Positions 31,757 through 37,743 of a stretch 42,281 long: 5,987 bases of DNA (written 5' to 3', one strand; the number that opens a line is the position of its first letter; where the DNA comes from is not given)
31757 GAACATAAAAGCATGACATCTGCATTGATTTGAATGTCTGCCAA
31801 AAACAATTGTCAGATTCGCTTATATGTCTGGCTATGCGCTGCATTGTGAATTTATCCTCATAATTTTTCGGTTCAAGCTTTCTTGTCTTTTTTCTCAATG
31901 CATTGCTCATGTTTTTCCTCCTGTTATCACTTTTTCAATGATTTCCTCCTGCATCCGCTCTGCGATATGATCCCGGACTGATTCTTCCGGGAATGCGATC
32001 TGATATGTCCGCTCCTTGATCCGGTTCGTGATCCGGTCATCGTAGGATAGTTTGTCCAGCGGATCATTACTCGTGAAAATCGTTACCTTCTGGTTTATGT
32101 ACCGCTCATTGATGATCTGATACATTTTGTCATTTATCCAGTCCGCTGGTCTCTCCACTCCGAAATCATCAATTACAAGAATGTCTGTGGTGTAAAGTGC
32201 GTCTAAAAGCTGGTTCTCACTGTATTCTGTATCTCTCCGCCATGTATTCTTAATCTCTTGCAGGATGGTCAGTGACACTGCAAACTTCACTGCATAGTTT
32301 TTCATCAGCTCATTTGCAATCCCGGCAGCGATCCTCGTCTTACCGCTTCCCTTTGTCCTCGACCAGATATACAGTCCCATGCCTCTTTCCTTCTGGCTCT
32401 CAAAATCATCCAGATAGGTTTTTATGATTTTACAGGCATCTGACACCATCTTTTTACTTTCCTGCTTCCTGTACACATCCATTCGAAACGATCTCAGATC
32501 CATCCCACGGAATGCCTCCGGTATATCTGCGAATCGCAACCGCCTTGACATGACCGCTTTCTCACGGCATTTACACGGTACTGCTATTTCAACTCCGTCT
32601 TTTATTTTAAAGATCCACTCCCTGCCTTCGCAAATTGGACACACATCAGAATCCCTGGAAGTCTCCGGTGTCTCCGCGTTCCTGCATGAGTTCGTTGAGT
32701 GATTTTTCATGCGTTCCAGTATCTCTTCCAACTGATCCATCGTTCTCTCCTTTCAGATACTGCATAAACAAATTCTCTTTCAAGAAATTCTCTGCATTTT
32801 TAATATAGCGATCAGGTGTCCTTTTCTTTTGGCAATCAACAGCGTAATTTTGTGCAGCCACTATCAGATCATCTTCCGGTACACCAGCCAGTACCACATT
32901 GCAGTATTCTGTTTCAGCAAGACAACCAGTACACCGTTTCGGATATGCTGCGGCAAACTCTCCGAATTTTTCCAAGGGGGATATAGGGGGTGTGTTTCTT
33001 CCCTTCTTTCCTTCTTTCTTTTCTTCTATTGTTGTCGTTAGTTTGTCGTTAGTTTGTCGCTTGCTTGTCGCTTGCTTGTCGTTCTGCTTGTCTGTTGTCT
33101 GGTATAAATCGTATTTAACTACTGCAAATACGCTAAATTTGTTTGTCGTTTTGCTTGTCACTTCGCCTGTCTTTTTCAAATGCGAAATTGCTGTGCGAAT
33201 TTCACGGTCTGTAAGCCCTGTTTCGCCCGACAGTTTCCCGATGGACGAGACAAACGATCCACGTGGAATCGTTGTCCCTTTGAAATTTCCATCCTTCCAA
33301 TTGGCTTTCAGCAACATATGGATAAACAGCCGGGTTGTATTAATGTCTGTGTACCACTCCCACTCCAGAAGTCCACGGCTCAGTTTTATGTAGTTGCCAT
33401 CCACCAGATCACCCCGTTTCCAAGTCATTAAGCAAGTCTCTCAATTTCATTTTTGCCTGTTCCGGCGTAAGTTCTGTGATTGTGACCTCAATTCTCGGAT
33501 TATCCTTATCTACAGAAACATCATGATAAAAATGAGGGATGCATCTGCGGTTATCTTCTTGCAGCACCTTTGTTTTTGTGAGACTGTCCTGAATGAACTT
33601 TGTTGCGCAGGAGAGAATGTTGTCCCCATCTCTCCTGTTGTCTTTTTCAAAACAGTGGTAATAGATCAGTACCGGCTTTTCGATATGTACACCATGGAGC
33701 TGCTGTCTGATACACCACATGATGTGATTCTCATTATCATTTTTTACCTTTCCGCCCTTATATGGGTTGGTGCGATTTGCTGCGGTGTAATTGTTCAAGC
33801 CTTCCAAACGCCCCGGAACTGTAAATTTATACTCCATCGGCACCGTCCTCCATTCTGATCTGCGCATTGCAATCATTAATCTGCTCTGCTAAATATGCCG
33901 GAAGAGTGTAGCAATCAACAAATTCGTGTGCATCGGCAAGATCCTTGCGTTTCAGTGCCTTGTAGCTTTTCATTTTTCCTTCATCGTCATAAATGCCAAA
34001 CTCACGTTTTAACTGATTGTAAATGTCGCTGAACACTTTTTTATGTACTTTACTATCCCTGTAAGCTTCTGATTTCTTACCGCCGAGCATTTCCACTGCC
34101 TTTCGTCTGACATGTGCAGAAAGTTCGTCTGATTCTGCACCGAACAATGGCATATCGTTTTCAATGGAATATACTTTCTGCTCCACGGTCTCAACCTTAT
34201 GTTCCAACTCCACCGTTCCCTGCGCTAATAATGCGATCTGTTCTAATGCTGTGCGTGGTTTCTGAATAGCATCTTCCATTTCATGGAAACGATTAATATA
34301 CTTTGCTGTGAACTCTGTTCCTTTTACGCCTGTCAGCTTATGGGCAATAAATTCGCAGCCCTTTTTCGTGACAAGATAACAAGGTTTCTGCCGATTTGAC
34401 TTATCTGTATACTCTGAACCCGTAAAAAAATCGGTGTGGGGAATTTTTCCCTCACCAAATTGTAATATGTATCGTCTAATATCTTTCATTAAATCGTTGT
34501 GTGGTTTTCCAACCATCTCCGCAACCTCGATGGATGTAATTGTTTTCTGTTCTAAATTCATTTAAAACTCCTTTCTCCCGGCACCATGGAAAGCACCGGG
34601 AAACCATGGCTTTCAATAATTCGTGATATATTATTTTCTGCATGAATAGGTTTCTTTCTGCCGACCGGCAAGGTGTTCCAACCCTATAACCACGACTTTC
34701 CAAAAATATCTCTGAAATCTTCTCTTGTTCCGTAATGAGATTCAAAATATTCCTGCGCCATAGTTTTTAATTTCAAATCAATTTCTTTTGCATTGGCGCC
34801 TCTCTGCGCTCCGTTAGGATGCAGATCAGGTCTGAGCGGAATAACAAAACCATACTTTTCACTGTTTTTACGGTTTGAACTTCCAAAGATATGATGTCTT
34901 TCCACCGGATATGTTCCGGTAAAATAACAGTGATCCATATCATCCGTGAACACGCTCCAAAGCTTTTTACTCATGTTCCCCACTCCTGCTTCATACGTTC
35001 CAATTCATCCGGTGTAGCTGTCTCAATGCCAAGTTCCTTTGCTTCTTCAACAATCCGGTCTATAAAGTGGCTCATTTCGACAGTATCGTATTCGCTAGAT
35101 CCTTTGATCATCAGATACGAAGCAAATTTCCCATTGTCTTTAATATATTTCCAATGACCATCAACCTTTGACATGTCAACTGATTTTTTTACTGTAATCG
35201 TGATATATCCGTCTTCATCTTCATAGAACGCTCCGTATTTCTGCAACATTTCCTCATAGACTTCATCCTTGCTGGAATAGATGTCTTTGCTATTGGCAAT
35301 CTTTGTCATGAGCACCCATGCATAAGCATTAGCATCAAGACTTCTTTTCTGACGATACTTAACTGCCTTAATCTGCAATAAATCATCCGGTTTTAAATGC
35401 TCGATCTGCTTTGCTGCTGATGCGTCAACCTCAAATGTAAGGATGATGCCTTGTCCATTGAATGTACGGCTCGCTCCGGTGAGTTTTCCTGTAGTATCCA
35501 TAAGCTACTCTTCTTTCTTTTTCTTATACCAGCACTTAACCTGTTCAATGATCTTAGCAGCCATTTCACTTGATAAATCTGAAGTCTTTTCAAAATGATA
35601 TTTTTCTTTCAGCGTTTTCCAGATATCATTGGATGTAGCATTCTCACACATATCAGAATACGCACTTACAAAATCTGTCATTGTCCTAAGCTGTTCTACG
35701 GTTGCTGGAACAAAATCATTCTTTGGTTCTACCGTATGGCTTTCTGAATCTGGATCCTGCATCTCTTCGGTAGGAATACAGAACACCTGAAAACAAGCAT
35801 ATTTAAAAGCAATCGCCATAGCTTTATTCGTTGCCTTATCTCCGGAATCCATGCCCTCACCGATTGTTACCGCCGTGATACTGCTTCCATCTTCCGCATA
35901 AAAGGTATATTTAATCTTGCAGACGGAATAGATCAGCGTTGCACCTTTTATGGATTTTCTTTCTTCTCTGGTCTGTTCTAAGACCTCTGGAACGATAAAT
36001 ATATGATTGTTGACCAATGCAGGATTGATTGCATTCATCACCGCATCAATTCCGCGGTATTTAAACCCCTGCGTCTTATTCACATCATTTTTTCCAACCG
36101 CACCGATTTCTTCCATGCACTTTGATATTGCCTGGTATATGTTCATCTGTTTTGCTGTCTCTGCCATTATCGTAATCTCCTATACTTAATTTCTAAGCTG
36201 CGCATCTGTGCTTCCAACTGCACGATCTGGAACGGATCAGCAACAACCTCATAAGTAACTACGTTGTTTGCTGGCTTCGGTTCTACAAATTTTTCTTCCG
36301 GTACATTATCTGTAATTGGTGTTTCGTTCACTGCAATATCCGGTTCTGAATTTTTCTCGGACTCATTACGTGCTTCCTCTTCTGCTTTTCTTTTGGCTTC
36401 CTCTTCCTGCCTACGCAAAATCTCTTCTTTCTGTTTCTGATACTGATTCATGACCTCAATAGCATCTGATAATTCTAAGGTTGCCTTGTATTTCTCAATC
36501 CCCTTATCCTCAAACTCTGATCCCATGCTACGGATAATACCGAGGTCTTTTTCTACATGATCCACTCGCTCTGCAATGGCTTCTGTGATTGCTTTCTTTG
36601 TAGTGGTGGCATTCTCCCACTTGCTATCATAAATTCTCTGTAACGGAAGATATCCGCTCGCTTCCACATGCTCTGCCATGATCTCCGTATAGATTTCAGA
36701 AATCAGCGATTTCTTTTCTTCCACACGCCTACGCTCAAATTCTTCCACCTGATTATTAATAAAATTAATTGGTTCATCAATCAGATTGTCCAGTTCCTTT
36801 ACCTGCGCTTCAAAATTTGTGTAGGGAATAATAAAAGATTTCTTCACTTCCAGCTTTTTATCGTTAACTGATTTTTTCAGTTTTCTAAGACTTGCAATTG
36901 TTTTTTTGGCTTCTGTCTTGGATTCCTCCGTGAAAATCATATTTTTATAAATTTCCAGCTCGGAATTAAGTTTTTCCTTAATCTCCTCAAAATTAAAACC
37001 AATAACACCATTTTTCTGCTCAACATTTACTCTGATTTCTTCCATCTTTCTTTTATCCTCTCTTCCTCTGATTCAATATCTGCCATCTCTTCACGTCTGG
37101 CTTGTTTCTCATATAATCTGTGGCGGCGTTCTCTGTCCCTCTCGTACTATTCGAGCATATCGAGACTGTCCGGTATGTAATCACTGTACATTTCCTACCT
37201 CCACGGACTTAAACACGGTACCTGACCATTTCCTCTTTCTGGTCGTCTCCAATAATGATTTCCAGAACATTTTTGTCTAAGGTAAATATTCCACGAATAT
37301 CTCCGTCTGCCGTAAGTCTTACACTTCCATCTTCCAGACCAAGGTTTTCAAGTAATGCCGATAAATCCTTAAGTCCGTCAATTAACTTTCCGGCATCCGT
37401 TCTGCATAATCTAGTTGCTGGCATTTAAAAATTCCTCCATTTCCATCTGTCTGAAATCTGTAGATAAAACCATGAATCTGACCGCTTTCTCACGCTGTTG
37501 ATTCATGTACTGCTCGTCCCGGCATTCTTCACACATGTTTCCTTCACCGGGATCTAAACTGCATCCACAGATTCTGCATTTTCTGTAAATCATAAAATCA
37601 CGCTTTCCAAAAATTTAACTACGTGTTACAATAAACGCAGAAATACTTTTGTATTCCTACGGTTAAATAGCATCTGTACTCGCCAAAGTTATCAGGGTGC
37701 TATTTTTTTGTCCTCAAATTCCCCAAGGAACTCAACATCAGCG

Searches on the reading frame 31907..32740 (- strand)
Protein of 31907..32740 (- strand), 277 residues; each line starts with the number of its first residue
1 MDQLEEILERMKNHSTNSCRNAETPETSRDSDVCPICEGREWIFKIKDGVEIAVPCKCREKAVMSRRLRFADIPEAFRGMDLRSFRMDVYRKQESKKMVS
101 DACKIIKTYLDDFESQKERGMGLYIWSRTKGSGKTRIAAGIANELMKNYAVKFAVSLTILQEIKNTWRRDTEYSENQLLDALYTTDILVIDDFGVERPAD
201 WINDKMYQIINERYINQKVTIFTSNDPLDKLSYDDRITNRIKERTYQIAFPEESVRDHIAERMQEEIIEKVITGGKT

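Call 72: search_protein_families(library=phrogs, proteins=[window:31907-32740:-], max_evalue=0.00001)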
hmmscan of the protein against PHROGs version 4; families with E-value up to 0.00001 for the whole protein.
window:31907-32740:- (277 aa): 3 families
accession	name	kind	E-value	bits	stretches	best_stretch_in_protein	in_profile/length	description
phrog_50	-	DNA, RNA and nucleotide metabolism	7.9e-53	181.4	1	4-270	253-524/570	DnaC-like helicase loader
phrog_3277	-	DNA, RNA and nucleotide metabolism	3.6e-26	93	1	118-261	8-158/168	DnaC-like helicase loader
phrog_26922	-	DNA, RNA and nucleotide metabolism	2.4e-14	54.7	1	185-252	12-81/92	DnaC-like helicase loader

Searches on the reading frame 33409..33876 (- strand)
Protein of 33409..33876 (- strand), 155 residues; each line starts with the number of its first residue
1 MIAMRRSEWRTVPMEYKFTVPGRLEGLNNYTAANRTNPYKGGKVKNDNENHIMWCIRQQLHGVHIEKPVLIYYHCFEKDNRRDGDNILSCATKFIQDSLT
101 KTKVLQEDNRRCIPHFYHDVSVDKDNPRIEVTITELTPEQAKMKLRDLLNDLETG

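Call 72: search_protein_families(library=phrogs, proteins=[window:33409-33876:-], max_evalue=0.00001)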
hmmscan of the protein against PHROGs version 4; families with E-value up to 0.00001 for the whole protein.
window:33409-33876:- (155 aa): 3 families
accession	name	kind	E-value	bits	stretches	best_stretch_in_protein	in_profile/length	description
phrog_1682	-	DNA, RNA and nucleotide metabolism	1.9e-33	117.3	1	13-142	26-151/387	RusA-like Holliday junction resolvase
phrog_34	-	DNA, RNA and nucleotide metabolism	1.7e-12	48.6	1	11-148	70-206/259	RusA-like Holliday junction resolvase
phrog_21721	-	DNA, RNA and nucleotide metabolism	1.1e-08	35.9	1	70-139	63-134/265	RusA-like Holliday junction resolvase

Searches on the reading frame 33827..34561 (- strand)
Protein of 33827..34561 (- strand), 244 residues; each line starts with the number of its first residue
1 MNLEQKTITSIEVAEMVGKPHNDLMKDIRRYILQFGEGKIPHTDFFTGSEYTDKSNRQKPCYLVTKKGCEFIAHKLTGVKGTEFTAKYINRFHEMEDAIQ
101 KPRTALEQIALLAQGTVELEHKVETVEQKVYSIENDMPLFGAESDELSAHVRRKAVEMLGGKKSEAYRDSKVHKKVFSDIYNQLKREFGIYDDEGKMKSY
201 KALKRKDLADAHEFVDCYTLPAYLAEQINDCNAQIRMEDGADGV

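Call 72: search_protein_families(library=phrogs, proteins=[window:33827-34561:-], max_evalue=0.00001)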
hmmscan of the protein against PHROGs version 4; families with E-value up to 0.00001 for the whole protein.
window:33827-34561:- (244 aa): 12 families
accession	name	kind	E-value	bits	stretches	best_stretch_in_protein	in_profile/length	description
phrog_373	-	transcription regulation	2.9e-51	175.9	1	4-233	96-324/373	anti-repressor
phrog_463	-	transcription regulation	6e-31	108.8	1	93-238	110-248/250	anti-repressor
phrog_63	-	transcription regulation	3.8e-29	103.3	1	4-132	129-264/431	anti-repressor Ant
phrog_1726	-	transcription regulation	2.8e-21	77.5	1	4-104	14-123/264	anti-repressor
phrog_518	-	transcription regulation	2.3e-19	71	1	5-216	21-229/268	Rha-like transcriptional regulator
phrog_10324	-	transcription regulation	1.8e-15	58.4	1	4-101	2-96/205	anti-repressor Ant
phrog_995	-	transcription regulation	3.6e-14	53.9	1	7-111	120-223/307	transcriptional regulator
phrog_2657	-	transcription regulation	8.1e-14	52.5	1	7-105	23-119/243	transcriptional regulator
phrog_821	-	transcription regulation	1.6e-13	51.9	1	7-104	163-256/324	transcriptional regulator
phrog_18886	-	unknown function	5.7e-11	43.3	1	5-113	16-124/269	-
phrog_4936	-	transcription regulation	1.3e-08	36.1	1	4-133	11-151/257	transcriptional regulator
phrog_8235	-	transcription regulation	1.7e-07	32.1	1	4-108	9-114/219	anti-repressor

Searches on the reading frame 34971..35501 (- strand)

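Call 72: search_protein_families(library=phrogs, proteins=[window:34971-35501:-], max_evalue=0.00001)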
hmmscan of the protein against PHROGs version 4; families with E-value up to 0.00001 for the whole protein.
window:34971-35501:- (176 aa): 1 family
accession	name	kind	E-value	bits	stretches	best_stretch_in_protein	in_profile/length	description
phrog_72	-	DNA, RNA and nucleotide metabolism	2.2e-16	61.4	1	31-175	30-156/161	NinB/ Orf homologous recombination mediator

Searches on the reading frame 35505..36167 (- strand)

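Call 72: search_protein_families(library=phrogs, proteins=[window:35505-36167:-], max_evalue=0.00001)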
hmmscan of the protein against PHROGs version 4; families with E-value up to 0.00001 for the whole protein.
window:35505-36167:- (220 aa): 4 families
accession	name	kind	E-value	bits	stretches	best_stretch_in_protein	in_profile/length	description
phrog_155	-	DNA, RNA and nucleotide metabolism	5.9e-37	128.9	1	1-218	59-272/308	Erf-like ssDNA annealing protein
phrog_21649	-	unknown function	5.2e-26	92.7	1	7-141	39-169/351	-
phrog_34331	-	unknown function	3.9e-15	57.2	1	22-136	39-154/239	-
phrog_2324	-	DNA, RNA and nucleotide metabolism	8.4e-09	36.3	1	3-71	4-69/193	Erf-like ssDNA annealing protein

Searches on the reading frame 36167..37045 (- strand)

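Call 72: search_protein_families(library=phrogs, proteins=[window:36167-37045:-], max_evalue=0.00001)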
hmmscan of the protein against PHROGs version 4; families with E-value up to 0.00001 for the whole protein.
window:36167-37045:- (292 aa): 2 families
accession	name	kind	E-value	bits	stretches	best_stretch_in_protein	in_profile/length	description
phrog_674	-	unknown function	5.6e-47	161.6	1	3-291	10-311/312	-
phrog_34396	-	unknown function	8.2e-09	36.2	1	39-231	51-245/389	-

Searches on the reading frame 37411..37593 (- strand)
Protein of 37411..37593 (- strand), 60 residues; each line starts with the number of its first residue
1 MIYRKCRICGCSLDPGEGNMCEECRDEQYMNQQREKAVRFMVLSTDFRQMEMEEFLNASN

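Call 5: search_protein_families(library=pfam, proteins=[window:37411-37593:-], max_evalue=0.1)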
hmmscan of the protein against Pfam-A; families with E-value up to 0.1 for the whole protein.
window:37411-37593:- (60 aa): 1 family
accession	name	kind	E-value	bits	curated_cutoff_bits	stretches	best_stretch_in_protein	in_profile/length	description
PF09889.16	DUF2116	-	0.0032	17.8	26.8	1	4-41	4-41/59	Probable treble clef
